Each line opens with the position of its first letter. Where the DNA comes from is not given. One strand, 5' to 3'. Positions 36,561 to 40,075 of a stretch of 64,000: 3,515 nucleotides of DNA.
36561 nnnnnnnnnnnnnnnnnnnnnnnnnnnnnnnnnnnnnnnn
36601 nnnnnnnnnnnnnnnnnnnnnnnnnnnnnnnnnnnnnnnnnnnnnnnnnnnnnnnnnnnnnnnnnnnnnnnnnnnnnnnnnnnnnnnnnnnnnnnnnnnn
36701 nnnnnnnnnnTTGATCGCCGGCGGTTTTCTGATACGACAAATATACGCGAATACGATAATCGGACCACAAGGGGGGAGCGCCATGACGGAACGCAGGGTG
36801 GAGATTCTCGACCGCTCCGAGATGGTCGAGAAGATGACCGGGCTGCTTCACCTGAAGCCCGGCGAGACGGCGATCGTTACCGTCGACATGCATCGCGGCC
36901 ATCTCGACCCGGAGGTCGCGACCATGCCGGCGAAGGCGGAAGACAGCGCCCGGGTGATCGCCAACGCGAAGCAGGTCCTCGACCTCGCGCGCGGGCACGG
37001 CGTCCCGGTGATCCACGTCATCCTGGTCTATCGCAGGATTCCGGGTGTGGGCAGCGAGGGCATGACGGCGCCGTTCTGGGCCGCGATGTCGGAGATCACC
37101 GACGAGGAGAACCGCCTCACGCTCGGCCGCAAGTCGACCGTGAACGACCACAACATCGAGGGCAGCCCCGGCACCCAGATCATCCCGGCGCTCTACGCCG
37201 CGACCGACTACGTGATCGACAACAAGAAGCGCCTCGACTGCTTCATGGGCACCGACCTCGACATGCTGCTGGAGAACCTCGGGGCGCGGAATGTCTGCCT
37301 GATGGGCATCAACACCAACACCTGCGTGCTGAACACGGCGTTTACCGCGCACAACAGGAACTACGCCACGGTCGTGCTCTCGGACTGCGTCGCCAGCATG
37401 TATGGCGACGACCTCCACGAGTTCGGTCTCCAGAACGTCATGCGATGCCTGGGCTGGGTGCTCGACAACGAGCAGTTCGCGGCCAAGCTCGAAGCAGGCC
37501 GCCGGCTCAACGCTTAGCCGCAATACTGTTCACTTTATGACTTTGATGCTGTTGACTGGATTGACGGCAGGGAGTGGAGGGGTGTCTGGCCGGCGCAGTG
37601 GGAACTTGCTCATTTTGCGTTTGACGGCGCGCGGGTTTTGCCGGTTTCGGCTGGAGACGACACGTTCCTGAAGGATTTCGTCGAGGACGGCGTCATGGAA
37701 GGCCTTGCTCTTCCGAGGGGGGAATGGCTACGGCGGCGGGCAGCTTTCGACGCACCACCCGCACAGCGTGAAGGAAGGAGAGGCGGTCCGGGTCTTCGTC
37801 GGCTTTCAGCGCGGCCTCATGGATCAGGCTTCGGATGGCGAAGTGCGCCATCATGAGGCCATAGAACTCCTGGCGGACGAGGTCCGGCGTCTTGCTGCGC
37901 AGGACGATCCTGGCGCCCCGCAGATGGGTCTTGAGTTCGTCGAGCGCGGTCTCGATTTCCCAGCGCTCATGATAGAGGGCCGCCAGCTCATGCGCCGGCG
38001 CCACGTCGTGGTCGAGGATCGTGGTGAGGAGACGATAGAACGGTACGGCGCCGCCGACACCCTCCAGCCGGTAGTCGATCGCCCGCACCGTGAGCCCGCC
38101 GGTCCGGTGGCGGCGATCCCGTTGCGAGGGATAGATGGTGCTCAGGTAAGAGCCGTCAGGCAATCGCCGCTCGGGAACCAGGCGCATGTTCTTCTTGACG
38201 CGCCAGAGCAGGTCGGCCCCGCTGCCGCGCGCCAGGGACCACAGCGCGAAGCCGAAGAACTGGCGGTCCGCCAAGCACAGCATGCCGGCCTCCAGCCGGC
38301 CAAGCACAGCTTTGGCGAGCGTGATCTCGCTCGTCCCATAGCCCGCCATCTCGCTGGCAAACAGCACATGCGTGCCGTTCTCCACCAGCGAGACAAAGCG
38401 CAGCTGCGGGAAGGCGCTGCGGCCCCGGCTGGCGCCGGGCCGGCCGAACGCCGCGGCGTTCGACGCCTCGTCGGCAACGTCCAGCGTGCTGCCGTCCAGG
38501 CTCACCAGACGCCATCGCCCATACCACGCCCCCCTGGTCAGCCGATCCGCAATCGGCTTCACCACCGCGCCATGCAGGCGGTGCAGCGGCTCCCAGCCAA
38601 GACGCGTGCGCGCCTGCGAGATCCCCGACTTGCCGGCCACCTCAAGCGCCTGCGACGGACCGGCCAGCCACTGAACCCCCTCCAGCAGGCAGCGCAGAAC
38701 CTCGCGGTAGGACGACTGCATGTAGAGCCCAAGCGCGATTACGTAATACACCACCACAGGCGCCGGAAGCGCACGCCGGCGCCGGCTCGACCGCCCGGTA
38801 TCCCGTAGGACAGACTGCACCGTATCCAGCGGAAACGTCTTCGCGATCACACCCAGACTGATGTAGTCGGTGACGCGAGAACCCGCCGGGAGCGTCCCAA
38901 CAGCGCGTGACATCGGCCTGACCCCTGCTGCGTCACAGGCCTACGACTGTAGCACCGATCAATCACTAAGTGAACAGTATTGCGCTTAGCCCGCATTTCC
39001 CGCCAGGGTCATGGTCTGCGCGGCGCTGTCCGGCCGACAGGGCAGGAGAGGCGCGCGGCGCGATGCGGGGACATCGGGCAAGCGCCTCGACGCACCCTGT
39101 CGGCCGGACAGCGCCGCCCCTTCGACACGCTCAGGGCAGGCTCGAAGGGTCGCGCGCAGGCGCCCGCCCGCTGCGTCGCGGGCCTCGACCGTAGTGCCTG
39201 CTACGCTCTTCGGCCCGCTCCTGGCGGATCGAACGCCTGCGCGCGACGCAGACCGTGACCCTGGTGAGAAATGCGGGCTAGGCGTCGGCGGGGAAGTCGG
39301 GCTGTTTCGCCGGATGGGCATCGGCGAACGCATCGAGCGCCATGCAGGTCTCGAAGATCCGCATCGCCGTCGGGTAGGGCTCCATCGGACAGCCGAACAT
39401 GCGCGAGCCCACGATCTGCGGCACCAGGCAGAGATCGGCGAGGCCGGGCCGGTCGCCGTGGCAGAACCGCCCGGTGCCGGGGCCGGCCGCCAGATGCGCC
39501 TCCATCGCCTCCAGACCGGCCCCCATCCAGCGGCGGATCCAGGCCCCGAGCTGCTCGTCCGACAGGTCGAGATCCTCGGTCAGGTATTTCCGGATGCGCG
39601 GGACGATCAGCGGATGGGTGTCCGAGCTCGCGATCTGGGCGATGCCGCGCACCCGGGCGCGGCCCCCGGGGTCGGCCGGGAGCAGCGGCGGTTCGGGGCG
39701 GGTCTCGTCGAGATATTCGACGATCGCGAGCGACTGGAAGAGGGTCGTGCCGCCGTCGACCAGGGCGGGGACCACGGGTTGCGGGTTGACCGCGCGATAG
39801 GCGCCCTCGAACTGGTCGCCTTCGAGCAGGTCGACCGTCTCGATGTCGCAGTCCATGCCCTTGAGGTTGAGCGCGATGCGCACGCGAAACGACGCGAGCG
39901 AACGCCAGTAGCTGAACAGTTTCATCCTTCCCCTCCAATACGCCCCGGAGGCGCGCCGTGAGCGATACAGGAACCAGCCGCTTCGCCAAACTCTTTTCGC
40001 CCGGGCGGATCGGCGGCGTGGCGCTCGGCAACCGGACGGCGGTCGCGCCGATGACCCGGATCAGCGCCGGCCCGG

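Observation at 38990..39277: Novel MITE-like element (263-288 bp) present in three copies, each with 4-bp CTAG/CCAG-type target duplications next to TAG stop codons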

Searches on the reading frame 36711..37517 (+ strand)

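Call 40: search_protein_families(library=ncbifam, proteins=[window:36711-37517:+])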
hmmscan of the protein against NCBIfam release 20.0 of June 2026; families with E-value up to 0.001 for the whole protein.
window:36711-37517:+ (268 aa): 3 families
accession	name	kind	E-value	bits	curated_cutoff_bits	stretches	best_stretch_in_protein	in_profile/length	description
TIGR03614.1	RutB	equivalog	5.1e-18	65.5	377.95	1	46-261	9-220/226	pyrimidine utilization protein B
NF050097.1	BiurAmidohydBiuH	equivalog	1e-14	54.6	370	1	48-230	14-189/221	biuret amidohydrolase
NF008517.0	PRK11440.1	equivalog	1.3e-11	44.7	195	1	166-255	94-183/188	hydrolase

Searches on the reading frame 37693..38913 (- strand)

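Call 37: search_protein_families(library=pfam, proteins=[window:37693-38913:-], max_evalue=0.00001)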
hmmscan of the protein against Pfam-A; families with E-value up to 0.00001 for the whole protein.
window:37693-38913:- (406 aa): 2 families
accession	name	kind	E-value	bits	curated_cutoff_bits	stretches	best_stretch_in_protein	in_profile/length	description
PF13006.12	Nterm_IS4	-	3.3e-23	82.2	25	1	18-113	2-93/95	Insertion element 4 transposase N-terminal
PF01609.27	DDE_Tnp_1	-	5.8e-17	62.5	23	1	136-357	6-198/200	Transposase DDE domain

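Call 40: search_protein_families(library=ncbifam, proteins=[window:37693-38913:-])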
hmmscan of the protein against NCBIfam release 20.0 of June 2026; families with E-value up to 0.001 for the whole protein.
window:37693-38913:- (406 aa): 2 families
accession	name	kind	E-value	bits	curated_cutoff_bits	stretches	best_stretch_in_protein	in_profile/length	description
NF033592.1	transpos_IS4_1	equivalog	9.1e-66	222.2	115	1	24-363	2-331/332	IS4 family transposase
NF033591.1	transpos_IS4_2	equivalog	0.00021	20.5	152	1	212-333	121-249/340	IS4 family transposase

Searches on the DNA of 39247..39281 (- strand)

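Call 62: search_dna_similar(query=window:39247-39281:-, collection=plasmids, mode=distant, max_evalue=10, max_rows=25)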
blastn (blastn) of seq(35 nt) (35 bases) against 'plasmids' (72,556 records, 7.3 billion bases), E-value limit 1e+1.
Records with a match: 5; places in all: 8; records where one place covers at least 80% of the query: 0.
Best place of each record, by identity: >=99% 5.
By first word of the organism name: Bradyrhizobium 2; Pseudomonas 1; Nostoc 1; Stutzerimonas 1.
By predicted mobility (MOB-suite, as given by PLSDB): conjugative 3; non-mobilizable 1; mobilizable 1.
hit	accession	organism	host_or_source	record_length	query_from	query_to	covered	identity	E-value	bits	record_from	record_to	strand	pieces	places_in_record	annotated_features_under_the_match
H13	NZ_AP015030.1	Pseudomonas putida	-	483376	1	18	51%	100.0%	4e+0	34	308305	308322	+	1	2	none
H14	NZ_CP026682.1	Nostoc sp. 'Peltigera membranacea cyanobiont' N6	Lichen thallus,Peltigera membranacea ...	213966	1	18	51%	100.0%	4e+0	34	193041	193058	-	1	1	none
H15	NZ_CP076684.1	Stutzerimonas zhaodongensis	isolated microorganism,Ocean water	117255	1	18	51%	100.0%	4e+0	34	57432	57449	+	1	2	none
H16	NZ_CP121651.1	Bradyrhizobium sp. CB82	Stylosanthes guianensis,cell culture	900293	1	18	51%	100.0%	4e+0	34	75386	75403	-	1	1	none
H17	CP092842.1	Bradyrhizobium sp. 62B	Arachis hypogaea L.,cell ...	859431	1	18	51%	100.0%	4e+0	34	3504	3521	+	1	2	none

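Call 63: get_annotated_region(hit=H13, flank=2500)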
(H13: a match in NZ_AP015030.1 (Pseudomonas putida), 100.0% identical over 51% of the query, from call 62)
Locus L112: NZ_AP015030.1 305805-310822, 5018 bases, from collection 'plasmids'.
description: Pseudomonas putida strain KF715 plasmid pKF715A, complete sequence
organism: Pseudomonas putida (NCBI taxid 303)
taxonomy: Bacteria; Pseudomonadota; Gammaproteobacteria; Pseudomonadales; Pseudomonadaceae; Pseudomonas; Pseudomonas putida
host: -; source: -; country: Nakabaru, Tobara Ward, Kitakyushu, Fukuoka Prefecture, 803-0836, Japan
typing (MOB-suite, as given by PLSDB): conjugative; replicon IncP; relaxase MOBF,MOBH; mating-pair formation MPF_T
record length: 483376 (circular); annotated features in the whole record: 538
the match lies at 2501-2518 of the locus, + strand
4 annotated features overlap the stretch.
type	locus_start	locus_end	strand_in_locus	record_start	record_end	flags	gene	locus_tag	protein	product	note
CDS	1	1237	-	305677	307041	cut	benA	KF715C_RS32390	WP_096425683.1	benzoate 1,2-dioxygenase large subunit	GO:0044237 - cellular metabolic process [Evidence IEA]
CDS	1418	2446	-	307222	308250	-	-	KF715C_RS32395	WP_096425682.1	IS30 family transposase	-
CDS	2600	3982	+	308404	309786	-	-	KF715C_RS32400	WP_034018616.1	IS1380 family transposase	-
CDS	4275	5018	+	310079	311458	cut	-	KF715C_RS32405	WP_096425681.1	IS1380 family transposase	-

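Call 64: get_annotated_region(hit=H17, flank=2500)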
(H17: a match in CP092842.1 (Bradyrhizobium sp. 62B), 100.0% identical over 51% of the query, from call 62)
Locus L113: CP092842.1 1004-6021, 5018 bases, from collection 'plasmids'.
description: Bradyrhizobium sp. 62B plasmid p1, complete sequence
organism: Bradyrhizobium sp. 62B (NCBI taxid 2898442)
taxonomy: Bacteria; Pseudomonadota; Alphaproteobacteria; Hyphomicrobiales; Nitrobacteraceae; Bradyrhizobium; Bradyrhizobium sp. 62B
host: -; source: Arachis hypogaea L.,cell culture,radical nodules from peanut plants; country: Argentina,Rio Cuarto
typing (MOB-suite, as given by PLSDB): mobilizable; relaxase MOBP
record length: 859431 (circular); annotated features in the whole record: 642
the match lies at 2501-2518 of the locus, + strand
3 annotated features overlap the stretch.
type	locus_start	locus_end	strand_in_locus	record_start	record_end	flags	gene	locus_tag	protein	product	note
CDS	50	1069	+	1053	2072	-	repB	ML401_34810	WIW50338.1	plasmid partitioning protein RepB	-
CDS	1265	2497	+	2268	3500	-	repC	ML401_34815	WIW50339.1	plasmid replication protein RepC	-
CDS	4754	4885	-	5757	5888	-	-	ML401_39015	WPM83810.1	hypothetical protein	-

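Call 65: get_annotated_region(hit=H15, flank=2500)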
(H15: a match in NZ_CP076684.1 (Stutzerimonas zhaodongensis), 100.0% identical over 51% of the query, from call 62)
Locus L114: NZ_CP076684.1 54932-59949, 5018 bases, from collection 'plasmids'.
description: Stutzerimonas zhaodongensis strain A252 plasmid megaplasmid, complete sequence
organism: Stutzerimonas zhaodongensis (NCBI taxid 1176257)
taxonomy: Bacteria; Pseudomonadota; Gammaproteobacteria; Pseudomonadales; Pseudomonadaceae; Stutzerimonas; Stutzerimonas zhaodongensis
host: -; source: isolated microorganism,Ocean water; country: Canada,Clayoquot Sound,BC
typing (MOB-suite, as given by PLSDB): non-mobilizable
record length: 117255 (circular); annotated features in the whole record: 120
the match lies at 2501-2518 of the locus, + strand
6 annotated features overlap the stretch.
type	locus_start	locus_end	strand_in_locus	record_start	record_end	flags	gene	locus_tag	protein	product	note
CDS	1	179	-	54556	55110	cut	-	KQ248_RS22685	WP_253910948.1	hypothetical protein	-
CDS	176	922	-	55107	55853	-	-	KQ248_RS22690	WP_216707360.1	TIGR03759 family integrating conjugative element protein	GO:0008150 - biological_process [Evidence IEA]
CDS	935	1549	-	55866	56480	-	-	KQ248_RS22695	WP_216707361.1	hypothetical protein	-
CDS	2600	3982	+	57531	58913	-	-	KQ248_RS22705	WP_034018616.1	IS1380 family transposase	-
CDS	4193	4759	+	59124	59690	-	-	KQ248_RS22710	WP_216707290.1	hypothetical protein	-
CDS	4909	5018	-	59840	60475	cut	-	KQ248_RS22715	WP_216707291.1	LysE family translocator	-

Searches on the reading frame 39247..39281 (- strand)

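Call 73: find_related_loci(query=A3, collection=metagenome_contigs, flank=1200)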
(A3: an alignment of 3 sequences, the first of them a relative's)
Query A3 (460 aa) in metagenome_contigs; peptide patterns used: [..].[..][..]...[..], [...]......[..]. (x = any residue, [..] = any of these).
600 stretches matched a pattern (row limit reached: there are more); 499 encode a relative of the query (tblastn E <= 1e-3); the best 80 are kept; 80 distinct loci.
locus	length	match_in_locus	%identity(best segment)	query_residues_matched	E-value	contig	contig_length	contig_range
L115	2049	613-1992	100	1-460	0e+0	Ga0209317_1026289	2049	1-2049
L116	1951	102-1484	69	1-460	0e+0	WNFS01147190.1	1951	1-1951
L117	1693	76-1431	65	1-455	0e+0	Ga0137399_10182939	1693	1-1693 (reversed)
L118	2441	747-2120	65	1-459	0e+0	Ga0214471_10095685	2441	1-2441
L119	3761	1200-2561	64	1-455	0e+0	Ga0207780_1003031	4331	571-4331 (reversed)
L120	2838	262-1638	63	1-460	0e+0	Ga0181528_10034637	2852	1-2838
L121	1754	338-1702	64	1-458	0e+0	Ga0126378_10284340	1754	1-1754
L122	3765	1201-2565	64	1-458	0e+0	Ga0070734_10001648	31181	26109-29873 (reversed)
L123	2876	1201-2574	63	1-459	0e+0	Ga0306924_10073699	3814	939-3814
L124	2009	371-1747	63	1-460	0e+0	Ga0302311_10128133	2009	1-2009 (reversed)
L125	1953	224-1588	64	1-456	0e+0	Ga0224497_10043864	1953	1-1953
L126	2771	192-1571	62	1-460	0e+0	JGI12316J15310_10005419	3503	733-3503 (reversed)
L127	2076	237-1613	64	1-459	0e+0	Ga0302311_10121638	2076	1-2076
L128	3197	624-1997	63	1-459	0e+0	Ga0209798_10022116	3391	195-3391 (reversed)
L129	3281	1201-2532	64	1-445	0e+0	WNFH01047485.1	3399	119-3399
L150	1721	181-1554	63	1-458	0e+0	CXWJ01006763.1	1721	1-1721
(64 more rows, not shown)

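Call 76: search_protein_families(library=ncbifam, proteins=[L112:2600-3982:+])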
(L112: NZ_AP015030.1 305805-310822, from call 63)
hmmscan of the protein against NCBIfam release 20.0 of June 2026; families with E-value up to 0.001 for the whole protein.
L112:2600-3982:+ (460 aa): 2 families
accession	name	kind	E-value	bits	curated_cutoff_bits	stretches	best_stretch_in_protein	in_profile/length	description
NF033539.1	transpos_IS1380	equivalog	8.1e-122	406.8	180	1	23-441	3-418/419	IS1380 family transposase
NF033540.2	transpos_IS701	equivalog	4.2e-05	23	150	1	223-343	167-289/363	IS701 family transposase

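Call 99: search_dna_similar(query=L150:181-1554:+, collection=plasmids, mode=protein, max_rows=40, max_evalue=1e-60)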
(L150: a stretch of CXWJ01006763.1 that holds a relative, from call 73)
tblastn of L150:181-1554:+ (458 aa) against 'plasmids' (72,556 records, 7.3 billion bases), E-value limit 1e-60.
Records with a match: 211; places in all: 632; records where one place covers at least 80% of the query: 199.
Best place of each record, by identity: 60-80% 19; <60% 192.
By first word of the organism name: Acetobacter 46; Bradyrhizobium 39; Sphingobium 16; Nostoc 15; Rhizobium 14; Azospirillum 8; Mesorhizobium 7; Pseudomonas 6; Microvirga 5; Marinobacter 4; and 34 more.
By predicted mobility (MOB-suite, as given by PLSDB): conjugative 96; non-mobilizable 60; mobilizable 55.
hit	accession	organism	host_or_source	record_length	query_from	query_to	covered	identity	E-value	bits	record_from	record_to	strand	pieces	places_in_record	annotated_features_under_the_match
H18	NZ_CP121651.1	Bradyrhizobium sp. CB82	Stylosanthes guianensis,cell culture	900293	1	450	98%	75.8%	0e+0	679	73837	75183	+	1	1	IS1380 family transposase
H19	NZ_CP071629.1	Rhizobium leguminosarum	lentil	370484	1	458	100%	69.4%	0e+0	637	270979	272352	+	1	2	IS1380 family transposase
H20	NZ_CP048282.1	Rhizobium leguminosarum bv. viciae 248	Fava bean,whole organism,nodules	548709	1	458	100%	69.4%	0e+0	637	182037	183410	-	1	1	IS1380 family transposase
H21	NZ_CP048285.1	Rhizobium leguminosarum bv. viciae 248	Fava bean,whole organism,nodules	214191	1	458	100%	69.2%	0e+0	637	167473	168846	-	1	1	IS1380 family transposase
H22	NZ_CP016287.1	Rhizobium leguminosarum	Vavilovia formosa,cell culture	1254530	1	458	100%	69.0%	0e+0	632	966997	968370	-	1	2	record has no annotation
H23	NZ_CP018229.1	Rhizobium leguminosarum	Vavilovia formosa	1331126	1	452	99%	69.2%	0e+0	630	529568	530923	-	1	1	record has no annotation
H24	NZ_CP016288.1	Rhizobium leguminosarum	Vavilovia formosa,cell culture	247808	1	452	99%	69.2%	0e+0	629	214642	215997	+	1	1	IS1380 family transposase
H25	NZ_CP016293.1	Rhizobium leguminosarum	Vavilovia formosa,cell culture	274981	1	452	99%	68.6%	2e-171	629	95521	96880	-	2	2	none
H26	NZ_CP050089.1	Rhizobium leguminosarum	Trifolium pratense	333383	1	447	98%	69.1%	0e+0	621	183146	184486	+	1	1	none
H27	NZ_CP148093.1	Rhizobium sp. T1470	Medicago sativa,cell culture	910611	3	458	100%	67.7%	3e-114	624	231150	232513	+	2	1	none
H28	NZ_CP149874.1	Rhizobium sp. T1473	-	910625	3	458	100%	67.7%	3e-114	624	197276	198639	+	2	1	none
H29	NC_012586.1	Sinorhizobium fredii NGR234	-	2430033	1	448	98%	66.7%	0e+0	614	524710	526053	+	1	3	record has no annotation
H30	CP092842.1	Bradyrhizobium sp. 62B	Arachis hypogaea L.,cell ...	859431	69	448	83%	78.4%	0e+0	602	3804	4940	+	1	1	none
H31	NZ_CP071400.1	Rhizobium leguminosarum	lentil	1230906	1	452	99%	65.7%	0e+0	605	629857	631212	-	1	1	record has no annotation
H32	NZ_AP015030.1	Pseudomonas putida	-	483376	1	458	100%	62.7%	5e-178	560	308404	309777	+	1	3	IS1380 family transposase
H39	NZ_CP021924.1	Acetobacter pasteurianus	cell culture,food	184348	1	455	99%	56.9%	6e-157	499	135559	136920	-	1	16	IS1380-like element IS1380A family transposase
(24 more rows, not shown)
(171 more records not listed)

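Call 100: get_annotated_region(hit=H39, flank=400)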
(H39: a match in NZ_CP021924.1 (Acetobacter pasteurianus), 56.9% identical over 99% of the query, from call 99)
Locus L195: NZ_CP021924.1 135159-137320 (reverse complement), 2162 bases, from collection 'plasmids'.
description: Acetobacter pasteurianus subsp. pasteurianus strain SRCM101468 plasmid pAP1468-2
organism: Acetobacter pasteurianus (NCBI taxid 481145)
taxonomy: Bacteria; Pseudomonadota; Alphaproteobacteria; Rhodospirillales; Acetobacteraceae; Acetobacter; Acetobacter pasteurianus
host: -; source: cell culture,food; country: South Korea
typing (MOB-suite, as given by PLSDB): mobilizable; relaxase MOBP
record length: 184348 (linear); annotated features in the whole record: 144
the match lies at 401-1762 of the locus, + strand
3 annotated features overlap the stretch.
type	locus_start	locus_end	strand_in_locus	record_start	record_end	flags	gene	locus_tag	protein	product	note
CDS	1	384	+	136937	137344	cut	-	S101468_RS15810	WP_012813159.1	IS5/IS1182 family transposase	-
CDS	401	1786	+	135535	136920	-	-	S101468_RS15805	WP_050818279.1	IS1380-like element IS1380A family transposase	GO:0006313 - DNA transposition [Evidence IEA]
CDS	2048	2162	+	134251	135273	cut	-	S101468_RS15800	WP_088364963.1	IS110 family transposase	-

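Call 101: get_annotated_region(hit=H19, flank=400)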
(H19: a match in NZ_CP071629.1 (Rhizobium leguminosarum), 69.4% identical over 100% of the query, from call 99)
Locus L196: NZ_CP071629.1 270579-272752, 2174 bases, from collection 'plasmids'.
description: Rhizobium leguminosarum strain GLR17 plasmid p3, complete sequence
organism: Rhizobium leguminosarum (NCBI taxid 384)
taxonomy: Bacteria; Pseudomonadota; Alphaproteobacteria; Hyphomicrobiales; Rhizobiaceae; Rhizobium; Rhizobium leguminosarum
host: -; source: lentil; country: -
typing (MOB-suite, as given by PLSDB): conjugative; relaxase MOBP; mating-pair formation MPF_T
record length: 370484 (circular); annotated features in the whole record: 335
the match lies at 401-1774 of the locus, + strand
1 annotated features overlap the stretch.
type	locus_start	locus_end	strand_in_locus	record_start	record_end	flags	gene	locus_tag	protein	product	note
CDS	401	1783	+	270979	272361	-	-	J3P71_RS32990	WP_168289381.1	IS1380 family transposase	-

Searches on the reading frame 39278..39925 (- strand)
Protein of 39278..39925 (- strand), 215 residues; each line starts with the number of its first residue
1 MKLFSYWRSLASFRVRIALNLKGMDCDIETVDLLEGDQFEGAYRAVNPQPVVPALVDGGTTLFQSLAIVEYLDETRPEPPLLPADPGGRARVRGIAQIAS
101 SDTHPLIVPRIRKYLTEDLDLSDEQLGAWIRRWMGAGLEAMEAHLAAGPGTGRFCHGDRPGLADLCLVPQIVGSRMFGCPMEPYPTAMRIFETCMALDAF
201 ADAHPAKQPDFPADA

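Call 37: search_protein_families(library=pfam, proteins=[window:39278-39925:-], max_evalue=0.00001)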
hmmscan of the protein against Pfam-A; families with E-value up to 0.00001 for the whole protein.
window:39278-39925:- (215 aa): 3 families
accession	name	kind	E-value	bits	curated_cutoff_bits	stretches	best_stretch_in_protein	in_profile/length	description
PF13417.12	GST_N_3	-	9.4e-15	55.2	22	1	3-80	1-75/75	Glutathione S-transferase, N-terminal domain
PF13409.12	GST_N_2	-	3.6e-14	53.6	25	1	11-75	4-70/70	Glutathione S-transferase, N-terminal domain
PF02798.26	GST_N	-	3.6e-14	53.3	20.9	1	1-74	3-76/76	Glutathione S-transferase, N-terminal domain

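Call 44: find_encoding_contigs(protein=window:39278-39925:-, flank=3000, max_places=8)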
Protein window:39278-39925:- (215 aa): no gene with exactly this product is on record in the collection.
